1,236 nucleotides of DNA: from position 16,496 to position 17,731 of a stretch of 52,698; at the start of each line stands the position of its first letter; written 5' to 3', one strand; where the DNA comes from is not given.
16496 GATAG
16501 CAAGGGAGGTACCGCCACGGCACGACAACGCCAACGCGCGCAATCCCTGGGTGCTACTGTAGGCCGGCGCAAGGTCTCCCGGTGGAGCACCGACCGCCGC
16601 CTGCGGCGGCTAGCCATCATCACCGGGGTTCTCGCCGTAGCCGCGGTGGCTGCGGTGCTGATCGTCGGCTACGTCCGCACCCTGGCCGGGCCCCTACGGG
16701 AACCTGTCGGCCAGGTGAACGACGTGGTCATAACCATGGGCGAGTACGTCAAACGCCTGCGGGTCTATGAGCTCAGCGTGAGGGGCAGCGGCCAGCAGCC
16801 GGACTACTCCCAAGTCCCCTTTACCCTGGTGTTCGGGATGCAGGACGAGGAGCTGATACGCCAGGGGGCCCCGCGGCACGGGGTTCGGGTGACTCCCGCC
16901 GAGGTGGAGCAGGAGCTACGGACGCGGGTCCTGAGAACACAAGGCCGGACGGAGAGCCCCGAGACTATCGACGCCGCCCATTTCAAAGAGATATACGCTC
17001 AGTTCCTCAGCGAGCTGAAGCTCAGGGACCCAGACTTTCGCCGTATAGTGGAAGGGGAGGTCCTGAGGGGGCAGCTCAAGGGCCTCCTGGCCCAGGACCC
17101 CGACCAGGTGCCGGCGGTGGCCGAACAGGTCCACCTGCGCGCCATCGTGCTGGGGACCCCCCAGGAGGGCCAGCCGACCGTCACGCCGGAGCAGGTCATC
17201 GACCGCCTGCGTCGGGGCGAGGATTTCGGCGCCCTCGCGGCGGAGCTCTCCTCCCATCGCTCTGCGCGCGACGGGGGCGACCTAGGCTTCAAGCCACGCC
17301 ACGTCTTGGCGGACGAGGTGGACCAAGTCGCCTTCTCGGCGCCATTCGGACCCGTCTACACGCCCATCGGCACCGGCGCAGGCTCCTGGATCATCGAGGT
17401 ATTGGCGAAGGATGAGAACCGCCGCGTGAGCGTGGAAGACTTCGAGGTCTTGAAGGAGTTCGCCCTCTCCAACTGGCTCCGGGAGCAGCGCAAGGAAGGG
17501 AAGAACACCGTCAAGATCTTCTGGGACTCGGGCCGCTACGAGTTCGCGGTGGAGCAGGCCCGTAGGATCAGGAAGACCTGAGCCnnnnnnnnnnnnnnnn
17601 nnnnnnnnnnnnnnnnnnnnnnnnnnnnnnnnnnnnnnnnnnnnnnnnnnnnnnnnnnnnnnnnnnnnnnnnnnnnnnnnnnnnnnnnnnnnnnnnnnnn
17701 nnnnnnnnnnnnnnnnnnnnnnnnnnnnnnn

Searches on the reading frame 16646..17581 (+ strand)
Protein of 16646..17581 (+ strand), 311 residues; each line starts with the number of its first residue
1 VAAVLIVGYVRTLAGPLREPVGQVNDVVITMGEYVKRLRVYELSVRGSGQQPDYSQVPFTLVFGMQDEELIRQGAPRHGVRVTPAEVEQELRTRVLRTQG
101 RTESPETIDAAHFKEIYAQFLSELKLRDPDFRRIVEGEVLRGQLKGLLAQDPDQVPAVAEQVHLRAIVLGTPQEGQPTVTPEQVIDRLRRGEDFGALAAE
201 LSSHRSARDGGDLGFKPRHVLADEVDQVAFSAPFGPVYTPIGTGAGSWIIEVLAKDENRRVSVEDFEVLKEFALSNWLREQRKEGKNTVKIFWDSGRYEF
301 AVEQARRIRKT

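Call 69: search_protein_families(library=pfam, proteins=[window:16646-17581:+], max_evalue=0.0001)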
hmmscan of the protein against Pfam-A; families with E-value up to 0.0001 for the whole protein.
window:16646-17581:+ (311 aa): 2 families
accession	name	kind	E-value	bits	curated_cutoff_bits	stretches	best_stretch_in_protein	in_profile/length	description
PF13616.12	Rotamase_3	-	7.1e-10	39.9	22.5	1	173-255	32-115/116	PPIC-type PPIASE domain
PF00639.27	Rotamase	-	7.2e-09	36.9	21.7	1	182-252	23-95/97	PPIC-type PPIASE domain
